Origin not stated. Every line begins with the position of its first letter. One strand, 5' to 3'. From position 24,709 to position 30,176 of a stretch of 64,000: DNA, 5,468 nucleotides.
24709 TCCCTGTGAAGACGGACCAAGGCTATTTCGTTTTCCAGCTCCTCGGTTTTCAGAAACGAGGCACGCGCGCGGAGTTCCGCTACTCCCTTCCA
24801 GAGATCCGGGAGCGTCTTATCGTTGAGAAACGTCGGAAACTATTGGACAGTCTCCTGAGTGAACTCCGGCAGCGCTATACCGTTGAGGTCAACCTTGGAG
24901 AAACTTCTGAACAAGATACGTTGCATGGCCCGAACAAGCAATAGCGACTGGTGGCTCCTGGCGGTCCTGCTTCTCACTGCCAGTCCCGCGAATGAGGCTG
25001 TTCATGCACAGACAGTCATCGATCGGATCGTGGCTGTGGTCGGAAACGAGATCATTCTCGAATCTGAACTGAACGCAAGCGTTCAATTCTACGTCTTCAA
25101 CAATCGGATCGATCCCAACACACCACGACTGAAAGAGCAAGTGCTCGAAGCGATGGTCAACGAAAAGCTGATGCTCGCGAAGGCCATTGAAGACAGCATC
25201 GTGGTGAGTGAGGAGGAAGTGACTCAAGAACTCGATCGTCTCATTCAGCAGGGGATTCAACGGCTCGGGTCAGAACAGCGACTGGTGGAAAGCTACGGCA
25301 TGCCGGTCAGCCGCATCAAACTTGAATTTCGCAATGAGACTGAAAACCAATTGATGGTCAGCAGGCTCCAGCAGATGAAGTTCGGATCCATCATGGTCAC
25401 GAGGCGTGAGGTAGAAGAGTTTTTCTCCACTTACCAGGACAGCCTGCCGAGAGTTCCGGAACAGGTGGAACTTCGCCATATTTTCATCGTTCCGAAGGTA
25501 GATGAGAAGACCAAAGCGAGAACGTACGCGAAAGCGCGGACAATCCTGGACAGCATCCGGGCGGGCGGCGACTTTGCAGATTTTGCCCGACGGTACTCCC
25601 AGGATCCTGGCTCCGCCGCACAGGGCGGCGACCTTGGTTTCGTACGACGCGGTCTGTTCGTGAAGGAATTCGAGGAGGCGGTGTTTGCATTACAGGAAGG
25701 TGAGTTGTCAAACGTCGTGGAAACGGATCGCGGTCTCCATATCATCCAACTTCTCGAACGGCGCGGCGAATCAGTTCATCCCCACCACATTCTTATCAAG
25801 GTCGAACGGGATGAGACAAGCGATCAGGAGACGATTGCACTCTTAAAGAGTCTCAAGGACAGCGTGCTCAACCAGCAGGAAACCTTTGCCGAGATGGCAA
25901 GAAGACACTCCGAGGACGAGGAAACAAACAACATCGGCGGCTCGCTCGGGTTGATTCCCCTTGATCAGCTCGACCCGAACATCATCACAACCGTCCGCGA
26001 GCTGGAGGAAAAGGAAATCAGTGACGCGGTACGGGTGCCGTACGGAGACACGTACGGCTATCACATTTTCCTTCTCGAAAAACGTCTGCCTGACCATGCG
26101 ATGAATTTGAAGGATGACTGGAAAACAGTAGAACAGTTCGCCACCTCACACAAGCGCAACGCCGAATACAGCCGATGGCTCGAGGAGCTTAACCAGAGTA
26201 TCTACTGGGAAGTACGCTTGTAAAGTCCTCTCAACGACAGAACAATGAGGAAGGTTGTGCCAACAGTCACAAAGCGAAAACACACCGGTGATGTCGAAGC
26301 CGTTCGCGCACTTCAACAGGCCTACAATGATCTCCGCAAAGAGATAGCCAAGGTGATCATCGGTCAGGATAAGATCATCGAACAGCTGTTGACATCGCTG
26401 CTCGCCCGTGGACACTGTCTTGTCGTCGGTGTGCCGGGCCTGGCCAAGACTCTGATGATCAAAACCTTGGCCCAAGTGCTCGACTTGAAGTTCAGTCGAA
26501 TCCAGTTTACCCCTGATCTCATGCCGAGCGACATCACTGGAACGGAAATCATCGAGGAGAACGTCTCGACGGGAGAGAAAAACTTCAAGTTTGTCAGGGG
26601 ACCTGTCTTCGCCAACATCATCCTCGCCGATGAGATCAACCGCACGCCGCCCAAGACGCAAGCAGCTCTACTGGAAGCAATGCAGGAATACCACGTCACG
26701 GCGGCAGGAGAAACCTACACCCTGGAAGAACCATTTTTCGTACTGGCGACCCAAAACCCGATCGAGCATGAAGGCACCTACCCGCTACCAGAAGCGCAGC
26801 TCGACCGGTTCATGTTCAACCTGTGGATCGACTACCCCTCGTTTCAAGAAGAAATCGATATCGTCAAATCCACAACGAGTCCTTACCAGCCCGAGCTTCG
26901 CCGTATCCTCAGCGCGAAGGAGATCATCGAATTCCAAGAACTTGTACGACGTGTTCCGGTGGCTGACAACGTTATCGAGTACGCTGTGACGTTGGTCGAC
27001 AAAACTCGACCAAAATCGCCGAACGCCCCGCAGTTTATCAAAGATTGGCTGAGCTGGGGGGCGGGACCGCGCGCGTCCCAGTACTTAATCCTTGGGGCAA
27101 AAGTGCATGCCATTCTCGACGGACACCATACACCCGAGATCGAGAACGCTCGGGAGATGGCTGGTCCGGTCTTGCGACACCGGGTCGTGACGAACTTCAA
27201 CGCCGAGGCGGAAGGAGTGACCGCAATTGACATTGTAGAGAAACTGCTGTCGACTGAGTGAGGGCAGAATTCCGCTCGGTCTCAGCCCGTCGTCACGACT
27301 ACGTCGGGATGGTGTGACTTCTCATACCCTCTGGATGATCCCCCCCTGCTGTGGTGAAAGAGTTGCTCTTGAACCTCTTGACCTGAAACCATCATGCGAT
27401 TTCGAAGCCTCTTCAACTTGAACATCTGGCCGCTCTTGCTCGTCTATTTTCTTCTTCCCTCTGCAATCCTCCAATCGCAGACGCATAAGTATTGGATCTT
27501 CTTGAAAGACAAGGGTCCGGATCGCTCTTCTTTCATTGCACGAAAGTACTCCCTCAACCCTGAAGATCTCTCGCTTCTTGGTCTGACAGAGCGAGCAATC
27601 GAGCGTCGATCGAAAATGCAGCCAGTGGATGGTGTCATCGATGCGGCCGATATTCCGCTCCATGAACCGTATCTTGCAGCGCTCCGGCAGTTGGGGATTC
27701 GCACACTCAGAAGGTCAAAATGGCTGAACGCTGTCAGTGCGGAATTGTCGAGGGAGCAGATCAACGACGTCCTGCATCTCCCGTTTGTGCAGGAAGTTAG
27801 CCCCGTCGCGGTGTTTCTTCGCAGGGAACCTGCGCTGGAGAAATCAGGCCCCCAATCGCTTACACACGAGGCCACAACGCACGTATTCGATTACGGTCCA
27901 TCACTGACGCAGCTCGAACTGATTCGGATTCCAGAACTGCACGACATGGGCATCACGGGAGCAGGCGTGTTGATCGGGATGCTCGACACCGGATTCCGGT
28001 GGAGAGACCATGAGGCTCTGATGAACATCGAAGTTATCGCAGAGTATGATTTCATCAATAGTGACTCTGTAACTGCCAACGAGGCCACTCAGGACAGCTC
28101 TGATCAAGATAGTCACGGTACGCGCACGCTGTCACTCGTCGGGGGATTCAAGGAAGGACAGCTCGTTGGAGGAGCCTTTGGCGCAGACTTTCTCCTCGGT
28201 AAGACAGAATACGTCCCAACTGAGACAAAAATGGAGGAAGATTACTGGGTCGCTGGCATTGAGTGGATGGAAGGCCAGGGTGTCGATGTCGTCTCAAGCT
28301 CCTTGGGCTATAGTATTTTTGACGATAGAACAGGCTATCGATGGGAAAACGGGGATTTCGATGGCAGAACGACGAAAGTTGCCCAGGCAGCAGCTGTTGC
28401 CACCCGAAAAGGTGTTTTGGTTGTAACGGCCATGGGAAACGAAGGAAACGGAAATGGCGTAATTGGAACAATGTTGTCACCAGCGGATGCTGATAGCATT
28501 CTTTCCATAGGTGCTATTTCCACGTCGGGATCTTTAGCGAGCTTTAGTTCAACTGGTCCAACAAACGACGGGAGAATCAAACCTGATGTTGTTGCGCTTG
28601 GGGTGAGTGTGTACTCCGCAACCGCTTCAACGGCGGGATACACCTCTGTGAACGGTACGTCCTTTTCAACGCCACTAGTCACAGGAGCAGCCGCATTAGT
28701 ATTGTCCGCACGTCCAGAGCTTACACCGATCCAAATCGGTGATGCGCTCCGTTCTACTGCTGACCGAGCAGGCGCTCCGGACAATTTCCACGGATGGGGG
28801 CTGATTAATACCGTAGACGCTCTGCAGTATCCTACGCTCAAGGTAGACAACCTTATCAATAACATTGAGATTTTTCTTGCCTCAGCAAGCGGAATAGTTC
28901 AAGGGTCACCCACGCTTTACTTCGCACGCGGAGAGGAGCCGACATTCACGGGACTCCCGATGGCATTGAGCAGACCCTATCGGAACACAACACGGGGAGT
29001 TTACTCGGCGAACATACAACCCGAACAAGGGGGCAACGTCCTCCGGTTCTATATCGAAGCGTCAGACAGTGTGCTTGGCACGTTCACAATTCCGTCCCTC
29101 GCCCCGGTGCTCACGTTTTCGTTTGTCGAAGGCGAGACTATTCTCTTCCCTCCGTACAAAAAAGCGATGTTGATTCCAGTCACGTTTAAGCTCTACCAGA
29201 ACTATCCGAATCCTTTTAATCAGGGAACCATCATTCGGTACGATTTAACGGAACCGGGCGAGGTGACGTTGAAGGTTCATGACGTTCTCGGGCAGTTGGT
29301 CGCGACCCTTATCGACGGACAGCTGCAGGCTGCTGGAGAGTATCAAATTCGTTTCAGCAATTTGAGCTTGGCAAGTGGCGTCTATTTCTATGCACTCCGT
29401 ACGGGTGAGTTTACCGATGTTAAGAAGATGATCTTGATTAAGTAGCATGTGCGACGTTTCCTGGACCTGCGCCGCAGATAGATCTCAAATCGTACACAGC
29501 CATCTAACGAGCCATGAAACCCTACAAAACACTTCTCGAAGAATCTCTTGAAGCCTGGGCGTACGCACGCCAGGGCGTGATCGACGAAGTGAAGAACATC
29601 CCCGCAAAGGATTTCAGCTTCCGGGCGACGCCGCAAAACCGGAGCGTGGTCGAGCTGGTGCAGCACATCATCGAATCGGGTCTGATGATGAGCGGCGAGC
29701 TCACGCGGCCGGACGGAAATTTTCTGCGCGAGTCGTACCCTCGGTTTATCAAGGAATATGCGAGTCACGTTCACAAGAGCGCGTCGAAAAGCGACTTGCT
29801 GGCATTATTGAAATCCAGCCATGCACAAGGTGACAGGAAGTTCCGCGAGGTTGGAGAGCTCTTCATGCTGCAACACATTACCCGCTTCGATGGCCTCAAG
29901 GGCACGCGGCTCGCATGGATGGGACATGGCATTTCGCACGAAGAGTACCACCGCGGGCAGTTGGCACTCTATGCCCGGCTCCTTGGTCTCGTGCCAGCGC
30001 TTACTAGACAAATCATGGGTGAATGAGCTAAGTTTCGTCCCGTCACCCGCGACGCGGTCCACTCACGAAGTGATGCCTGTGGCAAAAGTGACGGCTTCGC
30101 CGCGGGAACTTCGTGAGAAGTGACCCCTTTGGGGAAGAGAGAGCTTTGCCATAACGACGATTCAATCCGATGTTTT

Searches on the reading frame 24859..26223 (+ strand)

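Call 16: search_protein_families(library=pfam, proteins=[window:24859-26223:+])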
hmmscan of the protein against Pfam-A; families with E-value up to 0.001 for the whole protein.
window:24859-26223:+ (454 aa): 6 families
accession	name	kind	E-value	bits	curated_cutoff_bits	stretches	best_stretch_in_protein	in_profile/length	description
PF00639.27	Rotamase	-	1.5e-44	151.3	21.7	2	207-298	1-95/97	PPIC-type PPIASE domain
PF13616.12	Rotamase_3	-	2e-42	144.9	22.5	2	199-301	12-115/116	PPIC-type PPIASE domain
PF13145.12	Rotamase_2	-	2.4e-15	57.9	27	1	180-304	1-111/121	PPIC-type PPIASE domain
PF09312.16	SurA_N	-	1.4e-11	45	30.8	1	54-160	1-111/118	SurA N-terminal domain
PF13624.11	SurA_N_3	-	2.1e-07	31.3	27.2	1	34-127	15-119/162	SurA-like N-terminal domain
PF13623.11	SurA_N_2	-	6.7e-06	26.5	28.5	1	54-129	39-122/145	SurA-like N-terminal domain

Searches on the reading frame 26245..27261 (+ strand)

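Call 16: search_protein_families(library=pfam, proteins=[window:26245-27261:+])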
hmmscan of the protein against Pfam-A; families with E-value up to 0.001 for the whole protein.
window:26245-27261:+ (338 aa): 6 families
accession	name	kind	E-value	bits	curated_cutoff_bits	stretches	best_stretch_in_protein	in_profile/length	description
PF07726.17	AAA_3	-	5e-64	214.5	27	1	57-191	1-131/131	ATPase family associated with various cellular activities (AAA)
PF07728.20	AAA_5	-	3.5e-12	46.9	22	1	57-189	1-139/139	AAA domain (dynein-related subfamily)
PF17863.7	AAA_lid_2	-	9e-12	45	22.7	1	269-333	9-73/74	AAA lid domain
PF20030.5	bpMoxR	-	1.6e-10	40.9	27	1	29-197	5-168/205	MoxR domain in the MoxR-vWA-beta-propeller ternary systems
PF00004.35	AAA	-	4.1e-06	27.7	21.2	1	59-172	2-110/131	ATPase family associated with various cellular activities (AAA)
PF00493.29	MCM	-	5.3e-06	26.1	23.3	1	27-174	29-175/224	MCM P-loop domain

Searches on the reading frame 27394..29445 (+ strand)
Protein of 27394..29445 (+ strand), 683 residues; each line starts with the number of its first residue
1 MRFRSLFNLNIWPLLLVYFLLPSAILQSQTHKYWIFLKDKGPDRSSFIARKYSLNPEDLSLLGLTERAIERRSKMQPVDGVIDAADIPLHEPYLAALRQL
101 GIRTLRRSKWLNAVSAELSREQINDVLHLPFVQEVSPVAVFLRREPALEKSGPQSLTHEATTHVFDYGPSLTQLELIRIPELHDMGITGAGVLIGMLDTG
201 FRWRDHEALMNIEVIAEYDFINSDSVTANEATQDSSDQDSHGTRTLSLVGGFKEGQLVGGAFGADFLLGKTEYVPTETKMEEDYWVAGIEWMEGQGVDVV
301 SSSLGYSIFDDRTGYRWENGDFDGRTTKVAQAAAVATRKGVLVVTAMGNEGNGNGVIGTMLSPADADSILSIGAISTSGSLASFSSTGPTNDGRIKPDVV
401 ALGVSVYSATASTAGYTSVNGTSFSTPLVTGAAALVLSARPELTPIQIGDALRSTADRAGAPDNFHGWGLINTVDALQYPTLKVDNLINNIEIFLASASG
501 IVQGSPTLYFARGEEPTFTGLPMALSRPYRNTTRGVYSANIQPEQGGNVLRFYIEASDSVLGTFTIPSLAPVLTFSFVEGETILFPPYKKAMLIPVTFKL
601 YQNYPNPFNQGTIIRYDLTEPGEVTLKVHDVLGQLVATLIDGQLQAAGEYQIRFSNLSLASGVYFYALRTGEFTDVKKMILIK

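Call 16: search_protein_families(library=pfam, proteins=[window:27394-29445:+])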
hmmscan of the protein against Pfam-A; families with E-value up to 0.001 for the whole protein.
window:27394-29445:+ (683 aa): 2 families
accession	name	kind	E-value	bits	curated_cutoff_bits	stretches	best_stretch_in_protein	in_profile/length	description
PF00082.27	Peptidase_S8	-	3.3e-46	158.3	21.8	1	189-469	1-288/288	Subtilase family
PF18962.6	Por_Secre_tail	-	3.3e-08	34.2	27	1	604-680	2-74/75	Secretion system C-terminal sorting domain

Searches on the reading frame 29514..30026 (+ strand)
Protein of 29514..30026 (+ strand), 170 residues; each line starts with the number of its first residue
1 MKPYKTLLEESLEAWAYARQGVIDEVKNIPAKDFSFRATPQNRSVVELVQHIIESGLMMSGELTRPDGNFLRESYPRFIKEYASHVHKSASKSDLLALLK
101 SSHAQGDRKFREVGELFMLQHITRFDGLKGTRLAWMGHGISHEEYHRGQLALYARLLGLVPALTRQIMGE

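Call 16: search_protein_families(library=pfam, proteins=[window:29514-30026:+])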
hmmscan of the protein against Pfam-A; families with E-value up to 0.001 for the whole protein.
window:29514-30026:+ (170 aa): 2 families
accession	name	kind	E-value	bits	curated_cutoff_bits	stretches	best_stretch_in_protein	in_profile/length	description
PF05163.17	DinB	-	1.6e-09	38.4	23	1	10-163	7-151/165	DinB family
PF12867.12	DinB_2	-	4.9e-07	30.7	24.8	1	18-150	5-128/128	DinB superfamily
